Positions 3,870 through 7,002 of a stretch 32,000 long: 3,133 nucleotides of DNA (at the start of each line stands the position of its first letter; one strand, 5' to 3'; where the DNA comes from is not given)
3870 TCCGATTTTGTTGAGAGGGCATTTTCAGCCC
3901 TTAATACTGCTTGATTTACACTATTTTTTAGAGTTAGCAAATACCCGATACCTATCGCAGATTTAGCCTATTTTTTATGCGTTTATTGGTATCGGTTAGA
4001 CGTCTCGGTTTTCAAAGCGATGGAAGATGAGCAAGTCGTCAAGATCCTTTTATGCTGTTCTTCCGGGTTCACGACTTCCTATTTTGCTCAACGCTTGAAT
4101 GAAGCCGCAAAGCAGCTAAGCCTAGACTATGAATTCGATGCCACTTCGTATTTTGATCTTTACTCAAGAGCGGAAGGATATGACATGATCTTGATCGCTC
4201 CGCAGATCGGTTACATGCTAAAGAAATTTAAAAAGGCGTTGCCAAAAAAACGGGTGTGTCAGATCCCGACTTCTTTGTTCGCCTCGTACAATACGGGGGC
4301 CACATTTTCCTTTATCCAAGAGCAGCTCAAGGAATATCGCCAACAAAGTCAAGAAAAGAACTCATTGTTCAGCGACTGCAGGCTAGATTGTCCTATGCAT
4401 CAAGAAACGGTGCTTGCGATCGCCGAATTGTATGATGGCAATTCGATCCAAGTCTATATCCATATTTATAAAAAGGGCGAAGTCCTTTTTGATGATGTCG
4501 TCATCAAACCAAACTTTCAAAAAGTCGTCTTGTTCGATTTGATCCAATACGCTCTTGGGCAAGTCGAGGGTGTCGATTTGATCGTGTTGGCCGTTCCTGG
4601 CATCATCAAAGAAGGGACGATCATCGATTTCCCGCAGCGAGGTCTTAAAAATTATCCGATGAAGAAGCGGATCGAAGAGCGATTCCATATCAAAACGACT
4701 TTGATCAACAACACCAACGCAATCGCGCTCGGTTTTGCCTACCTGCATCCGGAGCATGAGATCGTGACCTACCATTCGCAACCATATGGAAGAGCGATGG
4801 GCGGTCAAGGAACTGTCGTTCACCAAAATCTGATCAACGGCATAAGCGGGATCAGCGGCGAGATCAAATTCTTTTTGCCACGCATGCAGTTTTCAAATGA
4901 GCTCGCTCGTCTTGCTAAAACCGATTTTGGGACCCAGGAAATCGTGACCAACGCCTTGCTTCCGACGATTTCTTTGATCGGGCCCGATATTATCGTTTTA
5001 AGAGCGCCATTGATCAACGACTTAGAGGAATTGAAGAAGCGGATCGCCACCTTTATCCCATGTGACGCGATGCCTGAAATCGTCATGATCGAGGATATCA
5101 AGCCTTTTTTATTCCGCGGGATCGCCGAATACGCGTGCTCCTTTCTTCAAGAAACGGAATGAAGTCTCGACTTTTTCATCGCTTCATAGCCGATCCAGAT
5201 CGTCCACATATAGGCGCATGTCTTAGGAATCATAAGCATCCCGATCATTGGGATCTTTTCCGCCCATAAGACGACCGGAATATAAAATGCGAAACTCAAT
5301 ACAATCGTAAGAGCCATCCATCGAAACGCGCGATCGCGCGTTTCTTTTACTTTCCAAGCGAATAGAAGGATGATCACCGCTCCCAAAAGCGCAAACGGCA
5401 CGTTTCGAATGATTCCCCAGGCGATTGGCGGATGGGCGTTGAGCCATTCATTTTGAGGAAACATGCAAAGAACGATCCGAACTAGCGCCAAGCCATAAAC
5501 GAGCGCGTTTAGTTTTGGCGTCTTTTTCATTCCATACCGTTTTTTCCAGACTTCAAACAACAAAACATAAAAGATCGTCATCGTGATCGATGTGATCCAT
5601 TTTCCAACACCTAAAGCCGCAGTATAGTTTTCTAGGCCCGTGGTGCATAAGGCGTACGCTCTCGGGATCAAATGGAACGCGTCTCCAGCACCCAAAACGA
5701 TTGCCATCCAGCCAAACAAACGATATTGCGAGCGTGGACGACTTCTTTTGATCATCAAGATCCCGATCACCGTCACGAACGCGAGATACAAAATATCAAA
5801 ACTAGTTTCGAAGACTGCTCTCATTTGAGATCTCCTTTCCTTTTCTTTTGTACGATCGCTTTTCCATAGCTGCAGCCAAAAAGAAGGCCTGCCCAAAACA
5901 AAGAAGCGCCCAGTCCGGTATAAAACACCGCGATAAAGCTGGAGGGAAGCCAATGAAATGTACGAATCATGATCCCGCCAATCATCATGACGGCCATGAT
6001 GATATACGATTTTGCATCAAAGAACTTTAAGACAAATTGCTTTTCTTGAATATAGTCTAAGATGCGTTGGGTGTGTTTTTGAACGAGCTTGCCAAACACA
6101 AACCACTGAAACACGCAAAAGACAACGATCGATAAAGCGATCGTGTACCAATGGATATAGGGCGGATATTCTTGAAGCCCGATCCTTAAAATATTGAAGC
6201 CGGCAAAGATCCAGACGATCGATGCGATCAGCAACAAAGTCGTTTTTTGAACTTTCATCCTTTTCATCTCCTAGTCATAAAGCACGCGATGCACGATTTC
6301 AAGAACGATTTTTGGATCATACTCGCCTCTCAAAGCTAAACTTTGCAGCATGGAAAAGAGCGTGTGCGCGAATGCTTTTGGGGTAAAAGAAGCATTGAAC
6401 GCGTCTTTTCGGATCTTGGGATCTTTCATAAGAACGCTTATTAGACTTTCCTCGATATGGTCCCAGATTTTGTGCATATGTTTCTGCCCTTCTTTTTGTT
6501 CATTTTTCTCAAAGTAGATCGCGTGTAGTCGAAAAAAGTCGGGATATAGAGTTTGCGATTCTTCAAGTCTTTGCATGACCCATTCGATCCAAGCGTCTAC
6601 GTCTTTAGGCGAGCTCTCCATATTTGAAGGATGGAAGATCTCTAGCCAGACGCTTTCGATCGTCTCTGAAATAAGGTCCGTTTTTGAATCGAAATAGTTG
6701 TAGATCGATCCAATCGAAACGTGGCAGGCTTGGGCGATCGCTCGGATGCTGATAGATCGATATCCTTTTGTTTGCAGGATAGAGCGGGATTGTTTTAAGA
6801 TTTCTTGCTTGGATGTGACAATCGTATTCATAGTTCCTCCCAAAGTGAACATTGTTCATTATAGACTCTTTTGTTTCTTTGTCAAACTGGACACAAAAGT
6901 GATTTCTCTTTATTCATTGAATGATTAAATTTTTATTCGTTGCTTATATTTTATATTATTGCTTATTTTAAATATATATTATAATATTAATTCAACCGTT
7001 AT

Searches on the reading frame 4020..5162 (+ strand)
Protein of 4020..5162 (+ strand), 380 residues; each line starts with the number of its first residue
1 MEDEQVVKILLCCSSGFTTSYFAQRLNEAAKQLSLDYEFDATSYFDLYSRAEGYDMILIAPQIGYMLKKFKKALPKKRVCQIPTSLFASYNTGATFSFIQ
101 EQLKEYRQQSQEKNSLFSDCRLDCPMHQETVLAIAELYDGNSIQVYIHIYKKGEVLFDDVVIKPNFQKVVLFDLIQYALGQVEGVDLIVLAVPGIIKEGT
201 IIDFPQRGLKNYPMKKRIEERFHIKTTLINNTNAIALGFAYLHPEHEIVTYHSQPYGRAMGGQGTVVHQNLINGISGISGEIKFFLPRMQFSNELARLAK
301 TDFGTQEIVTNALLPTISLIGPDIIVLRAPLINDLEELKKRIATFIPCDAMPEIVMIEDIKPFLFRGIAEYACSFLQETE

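Call 53: search_protein_families(library=pfam, proteins=[window:4020-5162:+], max_evalue=0.00001)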
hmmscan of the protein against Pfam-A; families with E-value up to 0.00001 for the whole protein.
window:4020-5162:+ (380 aa): 2 families
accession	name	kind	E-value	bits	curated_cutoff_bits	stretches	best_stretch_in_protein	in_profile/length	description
PF02302.22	PTS_IIB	-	4e-11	43.8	23.6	1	8-85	1-76/90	PTS system, Lactose/Cellobiose specific IIB subunit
PF00480.26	ROK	-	2.3e-10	40.9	22.9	1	173-282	45-155/294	ROK family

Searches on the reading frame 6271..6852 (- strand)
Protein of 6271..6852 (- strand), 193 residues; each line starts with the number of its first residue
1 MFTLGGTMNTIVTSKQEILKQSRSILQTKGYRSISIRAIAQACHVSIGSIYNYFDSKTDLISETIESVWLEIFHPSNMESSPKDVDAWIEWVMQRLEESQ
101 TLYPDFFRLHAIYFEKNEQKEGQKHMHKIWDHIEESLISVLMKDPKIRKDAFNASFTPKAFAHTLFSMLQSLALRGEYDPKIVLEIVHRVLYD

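Call 53: search_protein_families(library=pfam, proteins=[window:6271-6852:-], max_evalue=0.00001)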
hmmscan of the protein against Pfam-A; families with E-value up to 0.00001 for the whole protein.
window:6271-6852:- (193 aa): 1 family
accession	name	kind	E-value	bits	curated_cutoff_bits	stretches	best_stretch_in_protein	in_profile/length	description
PF00440.29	TetR_N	-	8.4e-13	48.3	24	1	18-63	1-46/47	Bacterial regulatory proteins, tetR family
